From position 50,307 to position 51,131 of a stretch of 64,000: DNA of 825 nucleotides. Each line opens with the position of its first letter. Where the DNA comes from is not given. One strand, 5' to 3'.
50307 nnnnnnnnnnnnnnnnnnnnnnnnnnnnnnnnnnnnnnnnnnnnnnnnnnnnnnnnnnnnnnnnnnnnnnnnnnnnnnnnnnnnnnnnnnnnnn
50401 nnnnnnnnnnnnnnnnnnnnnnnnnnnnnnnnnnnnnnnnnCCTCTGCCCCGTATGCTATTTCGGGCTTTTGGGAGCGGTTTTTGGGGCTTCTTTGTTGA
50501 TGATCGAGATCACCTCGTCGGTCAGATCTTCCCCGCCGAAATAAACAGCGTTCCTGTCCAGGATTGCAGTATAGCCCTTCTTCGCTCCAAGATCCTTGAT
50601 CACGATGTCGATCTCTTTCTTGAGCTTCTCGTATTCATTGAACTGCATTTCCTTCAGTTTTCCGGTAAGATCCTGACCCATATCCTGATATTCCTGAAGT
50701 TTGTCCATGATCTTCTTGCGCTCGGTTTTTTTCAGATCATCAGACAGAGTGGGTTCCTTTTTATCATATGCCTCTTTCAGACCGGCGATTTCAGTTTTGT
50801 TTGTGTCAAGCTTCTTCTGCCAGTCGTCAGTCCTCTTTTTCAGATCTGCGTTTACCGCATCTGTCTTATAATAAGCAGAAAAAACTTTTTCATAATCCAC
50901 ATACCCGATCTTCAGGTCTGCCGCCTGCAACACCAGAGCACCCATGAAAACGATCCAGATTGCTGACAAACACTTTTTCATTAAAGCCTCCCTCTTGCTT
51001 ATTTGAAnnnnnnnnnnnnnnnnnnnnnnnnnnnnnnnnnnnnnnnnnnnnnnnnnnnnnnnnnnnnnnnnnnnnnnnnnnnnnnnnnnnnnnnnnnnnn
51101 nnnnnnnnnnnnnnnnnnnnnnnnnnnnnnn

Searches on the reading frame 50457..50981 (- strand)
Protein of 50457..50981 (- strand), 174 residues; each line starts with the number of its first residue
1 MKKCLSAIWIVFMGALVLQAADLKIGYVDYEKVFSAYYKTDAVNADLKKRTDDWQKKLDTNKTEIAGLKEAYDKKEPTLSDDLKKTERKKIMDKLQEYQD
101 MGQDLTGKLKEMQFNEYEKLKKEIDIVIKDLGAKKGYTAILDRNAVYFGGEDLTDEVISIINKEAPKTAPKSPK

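Call 8: search_protein_families(library=pfam, proteins=[window:50457-50981:-], max_evalue=10)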
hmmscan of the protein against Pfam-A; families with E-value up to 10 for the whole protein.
window:50457-50981:- (174 aa): 7 families
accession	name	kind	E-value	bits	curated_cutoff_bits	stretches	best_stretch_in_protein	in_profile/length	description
PF03938.19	OmpH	-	5.9e-26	91.8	32.4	1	24-159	1-139/141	Outer membrane protein (OmpH-like)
PF09677.15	TrbI_Ftype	-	0.061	14.2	27.4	1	117-159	59-100/106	Type-F conjugative transfer system protein (TrbI_Ftype)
PF15898.10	PRKG1_interact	-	0.16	13.1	32.4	1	37-124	6-89/101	cGMP-dependent protein kinase interacting domain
PF13206.11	VSG_B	-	0.19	11.4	25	1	41-127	86-164/352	Trypanosomal VSG domain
PF24922.1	ACBP4_C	-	0.22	12.2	31.2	1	85-134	9-57/105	Acyl-CoA-binding domain-containing protein 4-6, C-terminal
PF03961.19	FapA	-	0.23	11.5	31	1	43-130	149-239/272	Flagellar Assembly Protein A beta solenoid domain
PF14362.11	DUF4407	-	0.45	10.2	31.3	1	41-117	126-208/297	Domain of unknown function (DUF4407)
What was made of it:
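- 50457..50981 (-): Canonical housekeeping Skp (174 aa), used as the reference. It is not part of the unit. Pfam OmpH E 5.9e-26 (call 8).
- Checked: Canonical Skp: 50457-50981 is a true OmpH protein (Pfam E 5.9e-26, call 8).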

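Call 9: search_protein_families(library=ncbifam, proteins=[window:50457-50981:-], max_evalue=10)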
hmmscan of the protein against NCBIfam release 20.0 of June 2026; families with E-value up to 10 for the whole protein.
window:50457-50981:- (174 aa): 6 families
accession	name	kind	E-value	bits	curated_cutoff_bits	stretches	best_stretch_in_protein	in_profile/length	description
NF008047.0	PRK10780.1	equivalog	3.5e-07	30.4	237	1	1-157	1-160/165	molecular chaperone Skp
NF043058.1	T4SS_LegC2C7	subfamily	0.0014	17.7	350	1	42-114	178-252/348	LegC2/C7 family Dot/Icm T4SS effector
NF045487.1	ASRP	equivalog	0.0047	15.6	300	1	46-124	373-455/593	archaea-specific SMC-related protein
NF008438.0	PRK11281.1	equivalog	0.19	9.4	991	1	38-113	76-148/1113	mechanosensitive channel MscK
TIGR00246.1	tRNA_RlmH_YbeA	equivalog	0.3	11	149.7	1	20-106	13-99/155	23S rRNA (pseudouridine(1915)-N(3))-methyltransferase RlmH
NF052504.1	sll1863_fam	domain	0.51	10.6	35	1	52-132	7-82/93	sll1863 family stress response protein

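Call 60: find_homologous_proteins(query=window:50457-50981:-, max_evalue=0.00001)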
Query window:50457-50981:- (174 aa): 4 proteins with E <= 0.00001 among 446 candidates.
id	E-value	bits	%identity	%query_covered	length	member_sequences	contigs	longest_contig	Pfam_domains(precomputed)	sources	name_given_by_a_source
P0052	4.1e-106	370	100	100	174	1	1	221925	PF03938.20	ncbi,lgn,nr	ncbi:MAG: OmpH family outer membrane protein [Candidatus Wallbacteria bacterium]|nr:OmpH family oute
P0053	3.0e-57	211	62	96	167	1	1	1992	PF03938.20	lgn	-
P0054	6.7e-57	210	65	96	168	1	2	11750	PF03938.20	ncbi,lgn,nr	ncbi:MAG: OmpH family outer membrane protein [Candidatus Wallbacteria bacterium]|nr:OmpH family oute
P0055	7.9e-8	51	31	95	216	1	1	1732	PF03938.20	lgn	-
